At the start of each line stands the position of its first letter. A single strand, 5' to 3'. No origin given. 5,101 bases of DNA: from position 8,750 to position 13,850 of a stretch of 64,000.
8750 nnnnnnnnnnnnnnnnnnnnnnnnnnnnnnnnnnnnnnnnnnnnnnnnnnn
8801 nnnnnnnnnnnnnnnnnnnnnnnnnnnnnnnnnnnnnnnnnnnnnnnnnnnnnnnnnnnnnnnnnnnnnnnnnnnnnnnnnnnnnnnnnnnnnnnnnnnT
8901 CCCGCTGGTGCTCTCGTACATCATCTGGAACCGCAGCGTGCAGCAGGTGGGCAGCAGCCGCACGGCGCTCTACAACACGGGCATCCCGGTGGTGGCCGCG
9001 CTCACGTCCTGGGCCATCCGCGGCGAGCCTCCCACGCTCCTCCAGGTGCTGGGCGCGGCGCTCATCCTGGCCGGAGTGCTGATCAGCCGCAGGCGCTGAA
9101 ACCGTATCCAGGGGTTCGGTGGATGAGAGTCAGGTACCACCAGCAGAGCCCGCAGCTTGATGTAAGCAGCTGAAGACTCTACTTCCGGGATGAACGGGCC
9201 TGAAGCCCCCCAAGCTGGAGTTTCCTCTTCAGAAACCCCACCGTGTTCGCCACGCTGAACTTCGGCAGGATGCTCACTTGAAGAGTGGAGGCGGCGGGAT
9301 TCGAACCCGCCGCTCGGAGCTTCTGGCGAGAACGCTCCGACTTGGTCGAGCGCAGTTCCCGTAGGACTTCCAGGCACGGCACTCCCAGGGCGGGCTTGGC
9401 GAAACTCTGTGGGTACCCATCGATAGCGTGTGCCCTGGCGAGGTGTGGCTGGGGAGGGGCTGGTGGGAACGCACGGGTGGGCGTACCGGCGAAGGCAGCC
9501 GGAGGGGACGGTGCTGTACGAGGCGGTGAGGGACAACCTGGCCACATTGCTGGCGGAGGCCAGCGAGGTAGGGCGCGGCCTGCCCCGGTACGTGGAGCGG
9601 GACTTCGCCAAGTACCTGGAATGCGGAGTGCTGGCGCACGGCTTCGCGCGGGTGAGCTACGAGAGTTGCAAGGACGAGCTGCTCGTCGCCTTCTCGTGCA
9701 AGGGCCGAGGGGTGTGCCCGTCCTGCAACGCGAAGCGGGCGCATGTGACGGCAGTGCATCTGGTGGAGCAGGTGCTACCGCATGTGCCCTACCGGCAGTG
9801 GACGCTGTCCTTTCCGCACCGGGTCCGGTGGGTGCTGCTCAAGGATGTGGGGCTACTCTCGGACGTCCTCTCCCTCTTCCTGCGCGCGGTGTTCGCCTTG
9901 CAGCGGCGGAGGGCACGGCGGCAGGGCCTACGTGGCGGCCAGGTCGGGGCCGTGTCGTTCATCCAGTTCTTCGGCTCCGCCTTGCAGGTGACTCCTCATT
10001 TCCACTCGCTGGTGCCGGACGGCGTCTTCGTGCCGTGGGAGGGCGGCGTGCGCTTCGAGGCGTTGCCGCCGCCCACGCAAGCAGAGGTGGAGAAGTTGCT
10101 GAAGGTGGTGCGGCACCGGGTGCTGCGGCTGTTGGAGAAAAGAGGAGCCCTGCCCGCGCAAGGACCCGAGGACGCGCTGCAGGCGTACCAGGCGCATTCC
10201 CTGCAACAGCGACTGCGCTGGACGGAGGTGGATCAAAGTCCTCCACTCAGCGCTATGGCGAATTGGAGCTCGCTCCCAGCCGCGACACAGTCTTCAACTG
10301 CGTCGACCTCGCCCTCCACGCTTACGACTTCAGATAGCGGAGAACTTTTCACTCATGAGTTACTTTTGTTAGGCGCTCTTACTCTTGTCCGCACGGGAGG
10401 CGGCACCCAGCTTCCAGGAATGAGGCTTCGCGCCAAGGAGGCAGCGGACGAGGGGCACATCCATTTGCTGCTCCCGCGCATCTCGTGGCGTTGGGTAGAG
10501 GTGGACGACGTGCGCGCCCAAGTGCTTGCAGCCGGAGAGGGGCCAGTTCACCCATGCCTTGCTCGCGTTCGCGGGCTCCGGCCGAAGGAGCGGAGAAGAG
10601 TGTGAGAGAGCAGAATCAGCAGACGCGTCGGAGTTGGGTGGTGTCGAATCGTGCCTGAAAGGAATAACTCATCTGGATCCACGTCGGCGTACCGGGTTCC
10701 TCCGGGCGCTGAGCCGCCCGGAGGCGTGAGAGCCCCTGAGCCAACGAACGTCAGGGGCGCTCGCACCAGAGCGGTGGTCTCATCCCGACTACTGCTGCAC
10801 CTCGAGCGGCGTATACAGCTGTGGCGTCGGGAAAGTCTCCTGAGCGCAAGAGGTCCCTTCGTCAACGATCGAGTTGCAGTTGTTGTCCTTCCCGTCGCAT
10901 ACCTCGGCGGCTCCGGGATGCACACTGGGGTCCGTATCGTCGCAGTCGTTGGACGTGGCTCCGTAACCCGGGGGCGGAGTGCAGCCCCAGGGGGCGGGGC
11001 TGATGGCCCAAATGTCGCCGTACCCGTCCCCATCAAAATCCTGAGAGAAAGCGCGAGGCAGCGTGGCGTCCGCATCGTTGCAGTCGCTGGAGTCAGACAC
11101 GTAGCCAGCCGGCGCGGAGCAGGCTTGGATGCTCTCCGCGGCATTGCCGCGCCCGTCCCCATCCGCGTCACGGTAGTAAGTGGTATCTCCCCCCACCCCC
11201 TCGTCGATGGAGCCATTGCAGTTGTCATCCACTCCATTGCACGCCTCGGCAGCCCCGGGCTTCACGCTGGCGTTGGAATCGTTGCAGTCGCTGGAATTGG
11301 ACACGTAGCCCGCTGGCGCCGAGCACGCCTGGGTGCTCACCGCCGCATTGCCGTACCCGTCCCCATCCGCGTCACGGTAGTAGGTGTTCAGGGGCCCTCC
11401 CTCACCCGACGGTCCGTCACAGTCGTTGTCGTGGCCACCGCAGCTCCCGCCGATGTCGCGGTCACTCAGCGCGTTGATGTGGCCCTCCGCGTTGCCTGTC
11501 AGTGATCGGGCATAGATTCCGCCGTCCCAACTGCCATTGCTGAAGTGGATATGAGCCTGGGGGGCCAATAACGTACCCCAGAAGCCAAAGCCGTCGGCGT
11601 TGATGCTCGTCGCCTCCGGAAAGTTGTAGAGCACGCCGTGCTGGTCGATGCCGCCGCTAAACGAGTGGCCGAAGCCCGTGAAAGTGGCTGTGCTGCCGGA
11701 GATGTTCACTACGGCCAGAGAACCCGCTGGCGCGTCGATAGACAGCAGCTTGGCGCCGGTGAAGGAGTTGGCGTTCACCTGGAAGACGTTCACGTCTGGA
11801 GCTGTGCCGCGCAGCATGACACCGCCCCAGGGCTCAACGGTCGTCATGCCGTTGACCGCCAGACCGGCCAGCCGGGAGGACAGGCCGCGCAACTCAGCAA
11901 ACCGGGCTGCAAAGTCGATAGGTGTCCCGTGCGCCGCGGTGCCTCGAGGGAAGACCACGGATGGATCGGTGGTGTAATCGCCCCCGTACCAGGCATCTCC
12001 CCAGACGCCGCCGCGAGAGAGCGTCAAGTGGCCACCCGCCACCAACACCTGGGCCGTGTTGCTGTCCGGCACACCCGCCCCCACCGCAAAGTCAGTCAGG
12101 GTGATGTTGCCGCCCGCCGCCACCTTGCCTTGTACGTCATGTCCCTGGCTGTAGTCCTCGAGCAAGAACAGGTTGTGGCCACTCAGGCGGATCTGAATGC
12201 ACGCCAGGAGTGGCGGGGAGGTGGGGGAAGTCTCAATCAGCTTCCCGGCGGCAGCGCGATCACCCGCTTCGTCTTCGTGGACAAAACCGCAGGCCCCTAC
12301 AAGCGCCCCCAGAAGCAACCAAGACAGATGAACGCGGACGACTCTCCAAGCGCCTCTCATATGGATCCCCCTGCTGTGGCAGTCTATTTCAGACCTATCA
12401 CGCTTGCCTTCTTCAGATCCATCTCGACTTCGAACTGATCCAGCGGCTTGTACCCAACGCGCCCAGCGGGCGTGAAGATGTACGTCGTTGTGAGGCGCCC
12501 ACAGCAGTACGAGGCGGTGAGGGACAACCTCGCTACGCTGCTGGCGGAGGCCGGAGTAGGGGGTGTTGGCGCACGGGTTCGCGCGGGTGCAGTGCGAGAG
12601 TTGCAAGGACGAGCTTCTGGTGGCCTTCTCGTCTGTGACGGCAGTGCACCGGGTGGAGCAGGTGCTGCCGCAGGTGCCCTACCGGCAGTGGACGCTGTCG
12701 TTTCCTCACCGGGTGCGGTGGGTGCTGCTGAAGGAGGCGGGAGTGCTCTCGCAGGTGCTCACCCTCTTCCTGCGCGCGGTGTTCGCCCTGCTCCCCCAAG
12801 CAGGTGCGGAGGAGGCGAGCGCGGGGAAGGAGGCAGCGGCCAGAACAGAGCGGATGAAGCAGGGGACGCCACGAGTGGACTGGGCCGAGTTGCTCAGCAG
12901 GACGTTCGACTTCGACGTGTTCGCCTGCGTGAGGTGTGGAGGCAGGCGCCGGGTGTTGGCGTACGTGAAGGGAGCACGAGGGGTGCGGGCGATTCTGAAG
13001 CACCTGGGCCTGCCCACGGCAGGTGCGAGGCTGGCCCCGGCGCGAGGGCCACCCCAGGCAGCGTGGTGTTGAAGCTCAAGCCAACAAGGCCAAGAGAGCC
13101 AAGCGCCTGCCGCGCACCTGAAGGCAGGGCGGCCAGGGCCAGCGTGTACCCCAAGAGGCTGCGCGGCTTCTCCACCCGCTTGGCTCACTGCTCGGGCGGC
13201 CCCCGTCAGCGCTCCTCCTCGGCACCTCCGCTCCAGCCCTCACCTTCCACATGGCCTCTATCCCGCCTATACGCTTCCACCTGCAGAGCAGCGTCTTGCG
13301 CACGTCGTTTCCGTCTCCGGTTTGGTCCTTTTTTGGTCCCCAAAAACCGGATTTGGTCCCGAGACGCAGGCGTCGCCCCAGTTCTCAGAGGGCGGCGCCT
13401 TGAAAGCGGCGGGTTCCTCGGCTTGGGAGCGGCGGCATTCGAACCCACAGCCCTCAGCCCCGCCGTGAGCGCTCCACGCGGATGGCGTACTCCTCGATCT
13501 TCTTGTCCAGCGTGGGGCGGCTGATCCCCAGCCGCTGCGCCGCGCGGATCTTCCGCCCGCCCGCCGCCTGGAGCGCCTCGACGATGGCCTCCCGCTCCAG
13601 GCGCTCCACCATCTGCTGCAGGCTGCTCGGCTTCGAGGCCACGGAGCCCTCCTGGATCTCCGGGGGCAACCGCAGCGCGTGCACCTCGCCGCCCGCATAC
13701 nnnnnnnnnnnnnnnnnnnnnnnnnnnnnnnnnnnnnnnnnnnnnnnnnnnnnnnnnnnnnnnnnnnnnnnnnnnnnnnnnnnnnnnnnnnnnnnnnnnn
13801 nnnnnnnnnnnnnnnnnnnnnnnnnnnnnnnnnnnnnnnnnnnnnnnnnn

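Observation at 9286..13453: Degenerate IS91-family islet: two same-orientation rolling-circle transposase relics flanking a MopE-repeat lipoprotein, bracketed by tRNA-3'-end-like direct repeats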

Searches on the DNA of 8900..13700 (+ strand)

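Call 5: search_rna_families(source=window, start=8900, end=13700, threshold=evalue, max_evalue=10, show_alignments=4)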
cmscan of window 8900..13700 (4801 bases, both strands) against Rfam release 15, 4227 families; matches with E-value up to 10: 11.
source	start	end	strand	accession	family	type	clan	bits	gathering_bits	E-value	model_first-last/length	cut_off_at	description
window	9077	9164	+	RF00757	mir-275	Gene; miRNA;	-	21.7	56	0.43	1-89/89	no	mir-275 microRNA precursor family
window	12755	12847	+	RF03448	mir-6131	Gene; miRNA;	-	19.2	66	3.7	1-105/105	no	mir-6131 microRNA precursor family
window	12724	12809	+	RF02835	Bcj11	Gene; sRNA;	-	18.7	49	8.4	1-122/122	no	Burkholderia RNA 11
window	13124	13192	+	RF03856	mir-1188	Gene; miRNA;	-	17.8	106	5.7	1-82/82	no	mir-1188 microRNA precursor family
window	9201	9310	-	RF04321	tmRNA_permuted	Gene;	-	17.3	47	1.8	36-96/213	no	permuted transfer-messenger RNA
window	9283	9338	-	RF00023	tmRNA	Gene;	CL00001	17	47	0.00062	1-374/374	no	transfer-messenger RNA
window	9294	9310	+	RF04351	Plastid-psbl-rps4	Cis-reg;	-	16.8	68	8.4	9-25/53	no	Plastid-psbl-rps4 3UTR RNA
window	11183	11258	-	RF02467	Ms_IGR-2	Gene; sRNA;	-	16.3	45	4.4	1-82/82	no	Mycobacterium sRNA Ms_IGR-2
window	9017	9078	+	RF02136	HTT-AS1_3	Gene; lncRNA;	-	16.3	70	9.4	1-60/60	no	HTT antisense RNA 1 conserved region 3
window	9937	10005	-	RF01134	sR30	Gene; snRNA; snoRNA; CD-box;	-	15.1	38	2.2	1-57/57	no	Small nucleolar RNA sR30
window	13088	13134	-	RF02939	COG2908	Cis-reg;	-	14.9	58.7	5.4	1-45/45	no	COG2908 RNA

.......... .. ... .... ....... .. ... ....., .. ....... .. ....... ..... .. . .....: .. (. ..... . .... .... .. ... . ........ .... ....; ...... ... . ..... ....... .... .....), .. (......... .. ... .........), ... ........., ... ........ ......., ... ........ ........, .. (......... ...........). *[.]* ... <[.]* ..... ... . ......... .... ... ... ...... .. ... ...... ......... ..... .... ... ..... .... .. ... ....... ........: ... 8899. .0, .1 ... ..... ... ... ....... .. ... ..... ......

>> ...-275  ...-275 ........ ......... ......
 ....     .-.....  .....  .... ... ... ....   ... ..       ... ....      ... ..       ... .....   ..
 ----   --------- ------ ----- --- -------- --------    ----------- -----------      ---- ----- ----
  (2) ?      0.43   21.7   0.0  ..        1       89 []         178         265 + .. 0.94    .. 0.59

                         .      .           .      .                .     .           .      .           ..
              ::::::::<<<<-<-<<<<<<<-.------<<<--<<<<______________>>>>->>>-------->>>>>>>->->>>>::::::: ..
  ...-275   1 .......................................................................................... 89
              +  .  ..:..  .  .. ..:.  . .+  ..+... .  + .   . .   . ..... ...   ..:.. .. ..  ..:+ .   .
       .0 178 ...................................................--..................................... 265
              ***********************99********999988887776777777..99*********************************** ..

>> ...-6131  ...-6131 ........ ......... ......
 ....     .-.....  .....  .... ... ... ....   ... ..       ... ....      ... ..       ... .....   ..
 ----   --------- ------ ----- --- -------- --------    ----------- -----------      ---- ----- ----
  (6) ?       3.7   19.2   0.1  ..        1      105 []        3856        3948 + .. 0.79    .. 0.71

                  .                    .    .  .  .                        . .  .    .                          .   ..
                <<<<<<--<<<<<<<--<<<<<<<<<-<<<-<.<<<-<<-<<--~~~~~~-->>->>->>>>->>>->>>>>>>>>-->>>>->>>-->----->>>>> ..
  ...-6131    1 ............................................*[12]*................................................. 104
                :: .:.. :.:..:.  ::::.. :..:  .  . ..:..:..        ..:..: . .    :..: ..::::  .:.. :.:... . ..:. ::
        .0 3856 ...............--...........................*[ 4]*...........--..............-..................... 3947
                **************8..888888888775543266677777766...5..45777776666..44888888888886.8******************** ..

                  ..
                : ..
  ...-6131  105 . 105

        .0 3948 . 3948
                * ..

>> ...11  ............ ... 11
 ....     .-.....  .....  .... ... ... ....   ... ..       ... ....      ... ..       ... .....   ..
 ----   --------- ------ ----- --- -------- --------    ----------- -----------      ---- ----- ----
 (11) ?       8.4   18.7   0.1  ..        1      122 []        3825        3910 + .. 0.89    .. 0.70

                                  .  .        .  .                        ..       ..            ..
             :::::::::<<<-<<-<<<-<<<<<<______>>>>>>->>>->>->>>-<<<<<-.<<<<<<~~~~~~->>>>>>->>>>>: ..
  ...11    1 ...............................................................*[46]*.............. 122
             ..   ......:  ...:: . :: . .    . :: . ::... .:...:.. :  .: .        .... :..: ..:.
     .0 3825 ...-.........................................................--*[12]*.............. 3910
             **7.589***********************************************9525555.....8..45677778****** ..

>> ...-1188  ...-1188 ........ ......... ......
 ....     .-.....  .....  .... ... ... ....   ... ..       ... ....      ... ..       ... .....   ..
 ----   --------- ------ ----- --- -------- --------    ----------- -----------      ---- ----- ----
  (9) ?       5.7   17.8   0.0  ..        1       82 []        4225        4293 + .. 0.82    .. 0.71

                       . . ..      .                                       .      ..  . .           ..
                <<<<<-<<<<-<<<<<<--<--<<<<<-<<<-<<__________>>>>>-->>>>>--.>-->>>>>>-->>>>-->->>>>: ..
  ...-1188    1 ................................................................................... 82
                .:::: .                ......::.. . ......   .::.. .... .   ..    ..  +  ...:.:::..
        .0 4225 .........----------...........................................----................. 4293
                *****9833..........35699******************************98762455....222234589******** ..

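Call 11: search_rna_families(source=window, start=9150, end=9450, threshold=evalue, max_evalue=1, show_alignments=3)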
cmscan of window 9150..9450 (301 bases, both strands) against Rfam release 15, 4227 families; matches with E-value up to 1: 4.
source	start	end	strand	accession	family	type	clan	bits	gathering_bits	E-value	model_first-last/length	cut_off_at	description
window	9201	9310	-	RF04321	tmRNA_permuted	Gene;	-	17.3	47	0.11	36-96/213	no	permuted transfer-messenger RNA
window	9294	9310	+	RF04351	Plastid-psbl-rps4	Cis-reg;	-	16.8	68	0.53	9-25/53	no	Plastid-psbl-rps4 3UTR RNA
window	9233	9353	-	RF02223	sX4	Gene; sRNA;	-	15.8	70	0.31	1-167/167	no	Proteobacterial sRNA sX4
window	9294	9310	-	RF00023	tmRNA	Gene;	CL00001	13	47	0.0019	347-363/374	no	transfer-messenger RNA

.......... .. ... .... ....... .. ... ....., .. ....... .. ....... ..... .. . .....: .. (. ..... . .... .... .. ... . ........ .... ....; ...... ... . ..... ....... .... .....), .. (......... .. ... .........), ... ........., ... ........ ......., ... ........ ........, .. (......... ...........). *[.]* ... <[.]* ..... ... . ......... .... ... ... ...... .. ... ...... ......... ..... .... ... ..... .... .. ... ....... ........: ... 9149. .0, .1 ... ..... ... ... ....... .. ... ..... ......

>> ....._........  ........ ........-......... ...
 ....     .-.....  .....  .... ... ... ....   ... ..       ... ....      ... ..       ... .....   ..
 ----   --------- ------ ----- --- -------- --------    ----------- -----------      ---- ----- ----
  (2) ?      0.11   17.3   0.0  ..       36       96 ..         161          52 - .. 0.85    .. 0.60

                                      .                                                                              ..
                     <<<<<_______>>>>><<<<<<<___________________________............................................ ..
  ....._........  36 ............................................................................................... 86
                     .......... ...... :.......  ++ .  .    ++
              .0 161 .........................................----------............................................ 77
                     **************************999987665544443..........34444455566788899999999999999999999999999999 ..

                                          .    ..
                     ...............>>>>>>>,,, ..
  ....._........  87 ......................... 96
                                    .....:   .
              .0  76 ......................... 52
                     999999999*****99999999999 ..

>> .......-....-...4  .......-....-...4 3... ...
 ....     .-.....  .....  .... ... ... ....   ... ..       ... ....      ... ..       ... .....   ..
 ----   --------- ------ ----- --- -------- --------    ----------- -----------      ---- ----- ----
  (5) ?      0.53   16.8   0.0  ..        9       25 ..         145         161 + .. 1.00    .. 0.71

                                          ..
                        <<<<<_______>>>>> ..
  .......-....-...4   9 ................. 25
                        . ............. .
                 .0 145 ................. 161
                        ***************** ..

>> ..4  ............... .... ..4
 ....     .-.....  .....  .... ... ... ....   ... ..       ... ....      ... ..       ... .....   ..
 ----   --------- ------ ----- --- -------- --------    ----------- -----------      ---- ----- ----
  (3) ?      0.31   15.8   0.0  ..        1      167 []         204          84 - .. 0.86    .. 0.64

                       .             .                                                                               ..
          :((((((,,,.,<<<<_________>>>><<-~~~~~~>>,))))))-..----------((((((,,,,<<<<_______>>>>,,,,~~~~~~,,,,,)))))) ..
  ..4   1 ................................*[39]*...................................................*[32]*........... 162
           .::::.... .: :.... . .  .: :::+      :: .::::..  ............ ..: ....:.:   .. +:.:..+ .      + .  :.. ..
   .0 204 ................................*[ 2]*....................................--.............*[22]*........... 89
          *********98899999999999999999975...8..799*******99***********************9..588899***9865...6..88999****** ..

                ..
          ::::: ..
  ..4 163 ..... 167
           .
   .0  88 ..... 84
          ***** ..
